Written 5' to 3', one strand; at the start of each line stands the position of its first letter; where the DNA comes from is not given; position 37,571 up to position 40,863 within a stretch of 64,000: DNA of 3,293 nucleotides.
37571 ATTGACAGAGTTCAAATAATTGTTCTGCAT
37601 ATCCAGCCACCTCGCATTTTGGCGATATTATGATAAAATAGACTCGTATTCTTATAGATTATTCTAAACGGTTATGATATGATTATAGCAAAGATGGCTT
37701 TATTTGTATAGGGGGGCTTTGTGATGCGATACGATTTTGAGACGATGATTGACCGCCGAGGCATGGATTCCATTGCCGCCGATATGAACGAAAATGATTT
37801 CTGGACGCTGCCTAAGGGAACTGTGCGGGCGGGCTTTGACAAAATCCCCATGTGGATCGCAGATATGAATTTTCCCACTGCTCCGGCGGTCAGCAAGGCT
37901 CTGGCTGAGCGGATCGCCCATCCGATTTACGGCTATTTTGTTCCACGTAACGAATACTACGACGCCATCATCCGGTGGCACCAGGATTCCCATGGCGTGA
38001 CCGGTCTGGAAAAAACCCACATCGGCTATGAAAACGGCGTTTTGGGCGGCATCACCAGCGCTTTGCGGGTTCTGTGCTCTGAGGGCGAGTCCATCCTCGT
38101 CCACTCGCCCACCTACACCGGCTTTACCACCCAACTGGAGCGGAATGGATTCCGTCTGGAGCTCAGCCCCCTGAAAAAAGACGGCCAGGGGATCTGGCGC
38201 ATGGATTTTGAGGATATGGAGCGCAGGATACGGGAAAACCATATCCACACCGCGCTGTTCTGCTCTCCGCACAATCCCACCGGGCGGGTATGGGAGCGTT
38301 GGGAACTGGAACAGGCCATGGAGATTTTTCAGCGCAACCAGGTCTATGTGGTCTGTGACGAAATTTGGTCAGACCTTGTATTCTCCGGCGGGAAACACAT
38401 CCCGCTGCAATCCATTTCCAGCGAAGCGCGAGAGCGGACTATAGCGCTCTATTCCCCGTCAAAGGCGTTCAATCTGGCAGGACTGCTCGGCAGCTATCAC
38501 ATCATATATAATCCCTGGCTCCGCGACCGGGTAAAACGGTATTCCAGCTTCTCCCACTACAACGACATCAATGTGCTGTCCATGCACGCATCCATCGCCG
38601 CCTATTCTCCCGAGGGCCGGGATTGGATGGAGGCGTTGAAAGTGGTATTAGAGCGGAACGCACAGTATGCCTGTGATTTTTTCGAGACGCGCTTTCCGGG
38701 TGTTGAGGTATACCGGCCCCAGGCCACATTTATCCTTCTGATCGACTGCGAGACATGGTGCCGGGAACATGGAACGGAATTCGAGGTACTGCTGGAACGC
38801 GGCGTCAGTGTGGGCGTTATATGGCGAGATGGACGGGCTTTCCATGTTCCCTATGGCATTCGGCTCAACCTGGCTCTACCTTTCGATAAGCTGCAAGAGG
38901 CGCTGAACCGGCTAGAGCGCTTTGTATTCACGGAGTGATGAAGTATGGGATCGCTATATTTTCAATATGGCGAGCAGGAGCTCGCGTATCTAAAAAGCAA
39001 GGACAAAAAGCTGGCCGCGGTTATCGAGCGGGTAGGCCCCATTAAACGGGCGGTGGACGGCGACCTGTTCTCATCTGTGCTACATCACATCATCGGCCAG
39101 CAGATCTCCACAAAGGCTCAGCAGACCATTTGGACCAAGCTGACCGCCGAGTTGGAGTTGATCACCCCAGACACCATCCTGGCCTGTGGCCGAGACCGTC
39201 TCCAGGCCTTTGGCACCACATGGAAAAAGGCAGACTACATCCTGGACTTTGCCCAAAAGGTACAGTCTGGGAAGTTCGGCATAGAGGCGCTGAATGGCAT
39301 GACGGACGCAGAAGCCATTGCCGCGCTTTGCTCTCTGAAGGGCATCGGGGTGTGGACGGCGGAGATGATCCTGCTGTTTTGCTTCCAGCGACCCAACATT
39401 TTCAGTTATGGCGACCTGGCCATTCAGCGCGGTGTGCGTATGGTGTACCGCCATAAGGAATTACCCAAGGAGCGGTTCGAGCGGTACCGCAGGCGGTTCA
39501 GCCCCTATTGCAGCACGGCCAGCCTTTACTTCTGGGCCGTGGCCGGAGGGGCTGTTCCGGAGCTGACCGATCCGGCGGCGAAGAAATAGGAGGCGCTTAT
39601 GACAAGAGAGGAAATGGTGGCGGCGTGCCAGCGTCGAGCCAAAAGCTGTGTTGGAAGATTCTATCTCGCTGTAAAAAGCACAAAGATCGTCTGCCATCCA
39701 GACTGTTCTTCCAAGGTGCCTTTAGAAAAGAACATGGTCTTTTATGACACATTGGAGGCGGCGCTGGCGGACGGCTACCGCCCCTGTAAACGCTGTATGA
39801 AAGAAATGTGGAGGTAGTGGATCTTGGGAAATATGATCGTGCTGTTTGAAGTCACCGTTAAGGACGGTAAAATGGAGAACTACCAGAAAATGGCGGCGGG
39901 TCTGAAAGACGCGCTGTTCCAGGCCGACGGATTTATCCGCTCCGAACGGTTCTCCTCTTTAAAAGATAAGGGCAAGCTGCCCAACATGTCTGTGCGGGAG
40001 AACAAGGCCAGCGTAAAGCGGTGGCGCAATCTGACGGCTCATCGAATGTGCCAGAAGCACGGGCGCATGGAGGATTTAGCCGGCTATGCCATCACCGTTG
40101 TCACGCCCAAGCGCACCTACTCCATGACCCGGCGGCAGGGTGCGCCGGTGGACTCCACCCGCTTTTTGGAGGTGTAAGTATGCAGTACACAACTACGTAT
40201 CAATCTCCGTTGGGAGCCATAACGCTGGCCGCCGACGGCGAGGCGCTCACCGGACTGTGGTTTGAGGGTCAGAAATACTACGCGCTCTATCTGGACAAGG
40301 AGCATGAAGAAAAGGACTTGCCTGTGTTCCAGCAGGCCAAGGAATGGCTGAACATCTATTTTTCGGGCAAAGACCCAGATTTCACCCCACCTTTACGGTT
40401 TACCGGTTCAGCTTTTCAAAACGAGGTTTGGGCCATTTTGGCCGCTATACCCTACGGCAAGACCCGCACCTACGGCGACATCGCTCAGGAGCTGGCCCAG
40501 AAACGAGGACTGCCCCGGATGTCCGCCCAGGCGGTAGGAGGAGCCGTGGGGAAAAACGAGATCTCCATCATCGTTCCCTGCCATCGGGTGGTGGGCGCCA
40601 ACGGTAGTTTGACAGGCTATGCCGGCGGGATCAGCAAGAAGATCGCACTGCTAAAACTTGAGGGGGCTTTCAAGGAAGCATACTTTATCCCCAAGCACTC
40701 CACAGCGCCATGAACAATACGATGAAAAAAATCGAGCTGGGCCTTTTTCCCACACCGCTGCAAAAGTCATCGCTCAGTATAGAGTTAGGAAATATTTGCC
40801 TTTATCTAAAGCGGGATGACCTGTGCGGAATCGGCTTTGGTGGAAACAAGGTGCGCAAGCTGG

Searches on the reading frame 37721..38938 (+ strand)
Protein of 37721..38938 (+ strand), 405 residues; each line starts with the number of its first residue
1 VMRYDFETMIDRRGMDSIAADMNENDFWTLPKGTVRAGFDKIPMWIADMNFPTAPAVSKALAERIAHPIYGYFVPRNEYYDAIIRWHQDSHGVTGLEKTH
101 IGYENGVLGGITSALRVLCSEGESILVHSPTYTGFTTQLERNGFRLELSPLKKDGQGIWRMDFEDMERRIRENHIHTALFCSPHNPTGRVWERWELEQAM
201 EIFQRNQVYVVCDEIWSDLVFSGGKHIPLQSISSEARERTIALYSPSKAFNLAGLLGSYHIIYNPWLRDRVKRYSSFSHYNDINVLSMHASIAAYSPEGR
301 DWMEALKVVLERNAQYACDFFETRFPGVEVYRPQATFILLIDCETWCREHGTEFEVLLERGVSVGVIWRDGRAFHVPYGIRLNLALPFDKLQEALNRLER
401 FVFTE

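Call 8: search_protein_families(library=pfam, proteins=[window:37721-38938:+], max_evalue=0.01)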
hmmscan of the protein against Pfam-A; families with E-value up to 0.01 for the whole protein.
window:37721-38938:+ (405 aa): 1 family
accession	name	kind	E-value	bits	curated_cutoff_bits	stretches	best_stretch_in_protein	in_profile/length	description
PF00155.27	Aminotran_1_2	-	3.5e-39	135.4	19.7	1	48-398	10-361/361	Aminotransferase class I and II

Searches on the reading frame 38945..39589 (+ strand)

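Call 8: search_protein_families(library=pfam, proteins=[window:38945-39589:+], max_evalue=0.01)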
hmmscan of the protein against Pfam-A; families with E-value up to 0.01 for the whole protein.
window:38945-39589:+ (214 aa): 1 family
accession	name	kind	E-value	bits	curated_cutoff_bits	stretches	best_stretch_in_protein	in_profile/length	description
PF00730.31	HhH-GPD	-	4.7e-13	49.9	26.2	1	48-181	3-101/108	HhH-GPD superfamily base excision DNA repair protein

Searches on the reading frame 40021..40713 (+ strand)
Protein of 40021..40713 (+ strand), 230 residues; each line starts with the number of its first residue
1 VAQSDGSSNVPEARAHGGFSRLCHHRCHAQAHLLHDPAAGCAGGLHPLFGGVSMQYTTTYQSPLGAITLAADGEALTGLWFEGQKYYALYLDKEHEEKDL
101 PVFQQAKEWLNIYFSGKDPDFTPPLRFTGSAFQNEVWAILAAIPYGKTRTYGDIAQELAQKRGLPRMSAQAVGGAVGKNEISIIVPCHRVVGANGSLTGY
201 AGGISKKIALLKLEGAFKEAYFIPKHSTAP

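Call 8: search_protein_families(library=pfam, proteins=[window:40021-40713:+], max_evalue=0.01)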
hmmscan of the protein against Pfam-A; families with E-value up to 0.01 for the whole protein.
window:40021-40713:+ (230 aa): 2 families
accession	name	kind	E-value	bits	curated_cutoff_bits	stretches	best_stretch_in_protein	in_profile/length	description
PF01035.26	DNA_binding_1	-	6.8e-32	109.6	27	1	131-216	1-81/81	6-O-methylguanine DNA methyltransferase, DNA binding domain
PF02870.21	Methyltransf_1N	-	4.2e-13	50.1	21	1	56-126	2-70/71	6-O-methylguanine DNA methyltransferase, ribonuclease-like domain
